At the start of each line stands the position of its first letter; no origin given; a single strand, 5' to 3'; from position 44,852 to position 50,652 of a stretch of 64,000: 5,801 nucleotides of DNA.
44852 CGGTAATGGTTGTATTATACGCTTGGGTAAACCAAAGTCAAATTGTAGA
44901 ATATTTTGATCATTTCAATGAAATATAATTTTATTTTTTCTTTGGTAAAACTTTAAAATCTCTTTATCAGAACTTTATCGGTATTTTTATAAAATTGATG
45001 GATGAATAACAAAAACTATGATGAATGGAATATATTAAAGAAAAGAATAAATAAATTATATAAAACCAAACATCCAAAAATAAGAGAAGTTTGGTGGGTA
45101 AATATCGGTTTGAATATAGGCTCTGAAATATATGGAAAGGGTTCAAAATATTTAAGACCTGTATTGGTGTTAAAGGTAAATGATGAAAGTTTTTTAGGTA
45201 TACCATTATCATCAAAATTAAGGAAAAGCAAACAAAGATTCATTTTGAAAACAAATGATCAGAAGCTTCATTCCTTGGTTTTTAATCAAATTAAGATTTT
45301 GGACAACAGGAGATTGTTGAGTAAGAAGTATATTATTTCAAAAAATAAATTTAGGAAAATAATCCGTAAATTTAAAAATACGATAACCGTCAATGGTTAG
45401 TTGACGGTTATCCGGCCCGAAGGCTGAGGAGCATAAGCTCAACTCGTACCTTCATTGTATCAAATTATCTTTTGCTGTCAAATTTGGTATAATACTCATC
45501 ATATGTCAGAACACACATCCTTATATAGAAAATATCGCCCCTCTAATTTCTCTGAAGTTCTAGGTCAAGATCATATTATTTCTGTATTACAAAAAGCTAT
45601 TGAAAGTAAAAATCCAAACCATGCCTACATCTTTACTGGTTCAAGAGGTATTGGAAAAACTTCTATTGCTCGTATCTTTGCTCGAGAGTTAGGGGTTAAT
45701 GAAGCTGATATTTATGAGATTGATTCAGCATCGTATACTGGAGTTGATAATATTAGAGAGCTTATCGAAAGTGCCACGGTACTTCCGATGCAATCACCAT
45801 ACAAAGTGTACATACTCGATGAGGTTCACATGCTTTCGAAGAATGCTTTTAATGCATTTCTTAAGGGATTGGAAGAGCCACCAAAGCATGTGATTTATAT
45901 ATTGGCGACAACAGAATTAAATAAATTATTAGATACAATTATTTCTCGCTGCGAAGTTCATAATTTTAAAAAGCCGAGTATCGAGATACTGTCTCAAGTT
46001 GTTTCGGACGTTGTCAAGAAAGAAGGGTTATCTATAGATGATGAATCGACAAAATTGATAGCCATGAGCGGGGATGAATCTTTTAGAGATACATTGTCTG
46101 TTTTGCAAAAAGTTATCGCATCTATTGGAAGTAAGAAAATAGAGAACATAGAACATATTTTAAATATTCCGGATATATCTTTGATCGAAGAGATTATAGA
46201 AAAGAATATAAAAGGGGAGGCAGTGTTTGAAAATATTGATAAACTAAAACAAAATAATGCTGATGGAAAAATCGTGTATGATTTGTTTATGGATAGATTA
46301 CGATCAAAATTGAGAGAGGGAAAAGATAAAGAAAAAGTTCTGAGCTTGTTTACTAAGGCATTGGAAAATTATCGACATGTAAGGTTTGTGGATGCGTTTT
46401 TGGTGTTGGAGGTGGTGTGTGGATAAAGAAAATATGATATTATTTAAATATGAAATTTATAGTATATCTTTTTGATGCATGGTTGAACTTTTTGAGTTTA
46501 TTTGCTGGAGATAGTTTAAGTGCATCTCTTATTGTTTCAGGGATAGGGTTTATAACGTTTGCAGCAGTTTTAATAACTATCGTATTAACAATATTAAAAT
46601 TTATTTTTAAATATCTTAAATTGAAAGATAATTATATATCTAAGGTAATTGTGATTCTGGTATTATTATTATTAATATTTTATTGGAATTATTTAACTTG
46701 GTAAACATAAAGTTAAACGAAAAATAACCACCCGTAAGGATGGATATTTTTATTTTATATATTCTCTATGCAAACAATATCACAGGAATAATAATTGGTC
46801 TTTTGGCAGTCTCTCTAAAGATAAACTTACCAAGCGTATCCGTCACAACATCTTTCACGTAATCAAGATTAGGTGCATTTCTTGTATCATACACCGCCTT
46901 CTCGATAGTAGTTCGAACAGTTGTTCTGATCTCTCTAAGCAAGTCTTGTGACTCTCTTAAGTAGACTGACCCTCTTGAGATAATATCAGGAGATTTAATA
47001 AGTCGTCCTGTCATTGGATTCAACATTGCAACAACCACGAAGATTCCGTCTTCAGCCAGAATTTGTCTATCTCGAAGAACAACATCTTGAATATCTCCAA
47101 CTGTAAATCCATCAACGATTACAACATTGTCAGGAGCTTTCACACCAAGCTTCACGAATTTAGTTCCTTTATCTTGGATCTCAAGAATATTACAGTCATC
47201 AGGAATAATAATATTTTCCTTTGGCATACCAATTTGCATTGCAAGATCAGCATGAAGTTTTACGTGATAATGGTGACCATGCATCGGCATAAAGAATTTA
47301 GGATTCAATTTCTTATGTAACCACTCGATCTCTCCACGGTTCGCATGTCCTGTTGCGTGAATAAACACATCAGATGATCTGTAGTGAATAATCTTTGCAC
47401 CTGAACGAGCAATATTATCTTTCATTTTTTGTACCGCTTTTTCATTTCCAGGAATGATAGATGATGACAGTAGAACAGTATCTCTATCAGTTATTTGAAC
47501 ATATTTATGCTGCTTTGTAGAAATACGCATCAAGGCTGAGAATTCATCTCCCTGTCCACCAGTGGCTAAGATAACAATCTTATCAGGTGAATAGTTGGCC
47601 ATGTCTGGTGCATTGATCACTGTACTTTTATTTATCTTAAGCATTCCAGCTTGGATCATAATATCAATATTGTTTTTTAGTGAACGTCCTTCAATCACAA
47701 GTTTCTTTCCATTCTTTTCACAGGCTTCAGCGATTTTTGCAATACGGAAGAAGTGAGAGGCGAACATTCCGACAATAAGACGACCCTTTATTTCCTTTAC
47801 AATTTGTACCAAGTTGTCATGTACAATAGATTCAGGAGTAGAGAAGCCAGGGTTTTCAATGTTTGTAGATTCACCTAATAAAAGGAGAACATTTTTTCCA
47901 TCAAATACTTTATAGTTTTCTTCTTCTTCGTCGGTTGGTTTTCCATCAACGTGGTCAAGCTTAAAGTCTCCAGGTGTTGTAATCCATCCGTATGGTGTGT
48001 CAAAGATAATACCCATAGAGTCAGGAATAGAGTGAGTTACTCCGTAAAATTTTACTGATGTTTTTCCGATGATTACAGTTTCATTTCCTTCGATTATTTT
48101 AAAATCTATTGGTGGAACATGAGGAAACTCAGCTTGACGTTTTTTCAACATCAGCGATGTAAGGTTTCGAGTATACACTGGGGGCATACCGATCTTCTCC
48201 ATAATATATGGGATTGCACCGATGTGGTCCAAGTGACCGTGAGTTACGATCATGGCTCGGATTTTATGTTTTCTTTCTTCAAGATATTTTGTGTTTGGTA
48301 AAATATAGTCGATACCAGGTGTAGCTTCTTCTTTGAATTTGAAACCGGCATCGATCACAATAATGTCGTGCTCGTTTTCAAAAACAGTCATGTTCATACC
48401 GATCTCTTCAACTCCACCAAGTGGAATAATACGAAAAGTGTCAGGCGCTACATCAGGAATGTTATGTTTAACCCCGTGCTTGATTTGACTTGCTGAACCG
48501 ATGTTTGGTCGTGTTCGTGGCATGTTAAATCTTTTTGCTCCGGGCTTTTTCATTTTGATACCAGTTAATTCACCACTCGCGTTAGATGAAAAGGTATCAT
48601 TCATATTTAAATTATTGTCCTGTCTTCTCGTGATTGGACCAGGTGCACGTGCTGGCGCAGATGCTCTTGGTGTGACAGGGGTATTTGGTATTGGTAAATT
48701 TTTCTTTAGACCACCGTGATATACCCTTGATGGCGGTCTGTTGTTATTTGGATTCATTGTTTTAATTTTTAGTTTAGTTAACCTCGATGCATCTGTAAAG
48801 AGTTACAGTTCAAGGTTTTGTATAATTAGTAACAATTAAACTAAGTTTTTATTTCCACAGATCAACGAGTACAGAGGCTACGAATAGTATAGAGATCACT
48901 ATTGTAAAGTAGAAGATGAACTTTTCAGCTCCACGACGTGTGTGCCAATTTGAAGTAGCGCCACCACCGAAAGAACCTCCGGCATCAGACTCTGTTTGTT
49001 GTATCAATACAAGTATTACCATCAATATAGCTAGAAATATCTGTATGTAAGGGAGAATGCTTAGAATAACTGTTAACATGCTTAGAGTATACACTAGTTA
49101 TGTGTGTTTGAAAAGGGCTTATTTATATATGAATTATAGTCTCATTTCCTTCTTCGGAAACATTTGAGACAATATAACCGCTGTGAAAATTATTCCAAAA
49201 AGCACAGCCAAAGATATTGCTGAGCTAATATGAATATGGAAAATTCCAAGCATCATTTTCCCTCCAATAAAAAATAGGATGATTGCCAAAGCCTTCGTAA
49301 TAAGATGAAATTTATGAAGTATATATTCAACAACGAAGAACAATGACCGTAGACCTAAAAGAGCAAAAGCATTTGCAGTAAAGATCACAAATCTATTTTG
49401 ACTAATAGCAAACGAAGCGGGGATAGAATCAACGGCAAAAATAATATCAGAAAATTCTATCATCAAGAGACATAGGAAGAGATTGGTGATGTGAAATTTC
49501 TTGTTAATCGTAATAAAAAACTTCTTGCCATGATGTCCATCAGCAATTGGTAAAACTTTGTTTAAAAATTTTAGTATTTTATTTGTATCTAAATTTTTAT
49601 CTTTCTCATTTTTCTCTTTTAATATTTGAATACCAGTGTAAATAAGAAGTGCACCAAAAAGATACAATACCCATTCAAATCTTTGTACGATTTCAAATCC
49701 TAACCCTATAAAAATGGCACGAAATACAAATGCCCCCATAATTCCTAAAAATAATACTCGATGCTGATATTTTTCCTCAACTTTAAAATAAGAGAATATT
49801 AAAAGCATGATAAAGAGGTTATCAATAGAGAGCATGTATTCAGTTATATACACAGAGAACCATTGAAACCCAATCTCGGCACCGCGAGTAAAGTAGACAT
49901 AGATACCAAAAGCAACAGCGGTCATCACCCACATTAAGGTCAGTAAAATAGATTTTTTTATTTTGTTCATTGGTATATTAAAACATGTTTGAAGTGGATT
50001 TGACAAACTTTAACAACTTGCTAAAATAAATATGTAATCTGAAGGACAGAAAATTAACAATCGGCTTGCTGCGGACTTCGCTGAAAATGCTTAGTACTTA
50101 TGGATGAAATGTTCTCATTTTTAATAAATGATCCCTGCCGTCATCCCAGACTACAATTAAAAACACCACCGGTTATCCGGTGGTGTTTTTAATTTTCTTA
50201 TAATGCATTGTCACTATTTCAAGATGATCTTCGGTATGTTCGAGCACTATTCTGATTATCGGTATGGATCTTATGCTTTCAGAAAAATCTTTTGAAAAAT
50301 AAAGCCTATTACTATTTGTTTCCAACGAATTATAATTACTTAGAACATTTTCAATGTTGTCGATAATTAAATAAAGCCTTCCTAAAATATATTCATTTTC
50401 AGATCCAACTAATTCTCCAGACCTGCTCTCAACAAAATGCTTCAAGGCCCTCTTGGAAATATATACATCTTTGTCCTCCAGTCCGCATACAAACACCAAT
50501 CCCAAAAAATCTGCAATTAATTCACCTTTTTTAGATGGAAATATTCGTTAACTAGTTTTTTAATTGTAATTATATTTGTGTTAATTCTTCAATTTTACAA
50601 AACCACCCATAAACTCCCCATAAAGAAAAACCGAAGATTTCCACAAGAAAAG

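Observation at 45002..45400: Orphan MazF/PemK-like toxin gene without a recognisable antitoxin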

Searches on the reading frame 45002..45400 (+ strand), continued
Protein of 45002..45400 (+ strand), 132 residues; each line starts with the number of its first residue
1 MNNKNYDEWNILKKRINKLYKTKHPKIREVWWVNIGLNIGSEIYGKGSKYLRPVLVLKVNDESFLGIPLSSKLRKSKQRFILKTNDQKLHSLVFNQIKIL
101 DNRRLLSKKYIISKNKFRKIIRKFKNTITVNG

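Call 121: get_annotated_region(hit=H1, flank=900)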
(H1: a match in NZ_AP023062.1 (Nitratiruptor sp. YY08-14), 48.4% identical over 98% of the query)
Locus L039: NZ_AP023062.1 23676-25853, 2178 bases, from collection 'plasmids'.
description: Nitratiruptor sp. YY08-14 plasmid pNitYY0814_PLS, complete sequence
organism: Nitratiruptor sp. YY08-14 (NCBI taxid 2724899)
taxonomy: Bacteria; Campylobacterota; Epsilonproteobacteria; Nautiliales; Nitratiruptoraceae; Nitratiruptor; Nitratiruptor sp. YY08-14
host: -; source: -; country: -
typing (MOB-suite, as given by PLSDB): non-mobilizable
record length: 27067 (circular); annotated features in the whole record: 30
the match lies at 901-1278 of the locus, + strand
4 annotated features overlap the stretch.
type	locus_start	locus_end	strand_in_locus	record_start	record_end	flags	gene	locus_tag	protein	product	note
CDS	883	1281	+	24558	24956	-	-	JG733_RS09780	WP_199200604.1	type II toxin-antitoxin system PemK/MazF family toxin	-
CDS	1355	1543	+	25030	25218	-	-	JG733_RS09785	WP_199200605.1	hypothetical protein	-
CDS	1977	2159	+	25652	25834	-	-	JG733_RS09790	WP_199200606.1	hypothetical protein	-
CDS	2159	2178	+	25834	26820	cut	-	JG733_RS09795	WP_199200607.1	replication initiation protein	GO:0006270 - DNA replication initiation [Evidence IEA]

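Call 122: get_annotated_region(hit=H7, flank=900)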
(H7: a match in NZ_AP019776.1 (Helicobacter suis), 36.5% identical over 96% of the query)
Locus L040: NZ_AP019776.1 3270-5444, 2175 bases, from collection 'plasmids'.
description: Helicobacter suis strain SNTW101c plasmid pSNTW101c_2, complete sequence
organism: Helicobacter suis (NCBI taxid 104628)
taxonomy: Bacteria; Campylobacterota; Epsilonproteobacteria; Campylobacterales; Helicobacteraceae; Helicobacter; Helicobacter suis
host: -; source: -; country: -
typing (MOB-suite, as given by PLSDB): non-mobilizable
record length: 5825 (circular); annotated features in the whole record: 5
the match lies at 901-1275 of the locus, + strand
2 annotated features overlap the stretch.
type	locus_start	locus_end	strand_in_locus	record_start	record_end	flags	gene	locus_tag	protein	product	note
CDS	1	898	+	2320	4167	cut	-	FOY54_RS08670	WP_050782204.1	relaxase/mobilization nuclease domain-containing protein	-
CDS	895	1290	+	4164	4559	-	-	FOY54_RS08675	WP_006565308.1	type II toxin-antitoxin system PemK/MazF family toxin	-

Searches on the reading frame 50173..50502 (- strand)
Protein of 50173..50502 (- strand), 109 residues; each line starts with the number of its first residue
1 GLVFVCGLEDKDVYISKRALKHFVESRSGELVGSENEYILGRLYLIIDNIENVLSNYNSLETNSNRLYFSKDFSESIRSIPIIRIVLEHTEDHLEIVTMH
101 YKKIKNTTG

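Call 81: search_protein_families(library=padloc, proteins=[window:50173-50502:-], max_evalue=0.1)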
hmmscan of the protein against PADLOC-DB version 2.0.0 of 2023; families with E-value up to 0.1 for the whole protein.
window:50173-50502:- (109 aa): 1 family
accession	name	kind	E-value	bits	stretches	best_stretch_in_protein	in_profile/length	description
PDLC01370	Cas8c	-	0.021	11.6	1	35-69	436-469/537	CAS-I-C; effector_LS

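Call 82: search_protein_families(library=pfam, proteins=[window:50173-50502:-], max_evalue=1)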
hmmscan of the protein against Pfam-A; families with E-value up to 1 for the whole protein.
window:50173-50502:- (109 aa): 1 family
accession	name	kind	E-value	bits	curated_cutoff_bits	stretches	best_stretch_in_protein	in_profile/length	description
PF21698.3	Spo16_C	-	0.0066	16.6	27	1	48-61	24-37/43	Spo16 protein, C-terminal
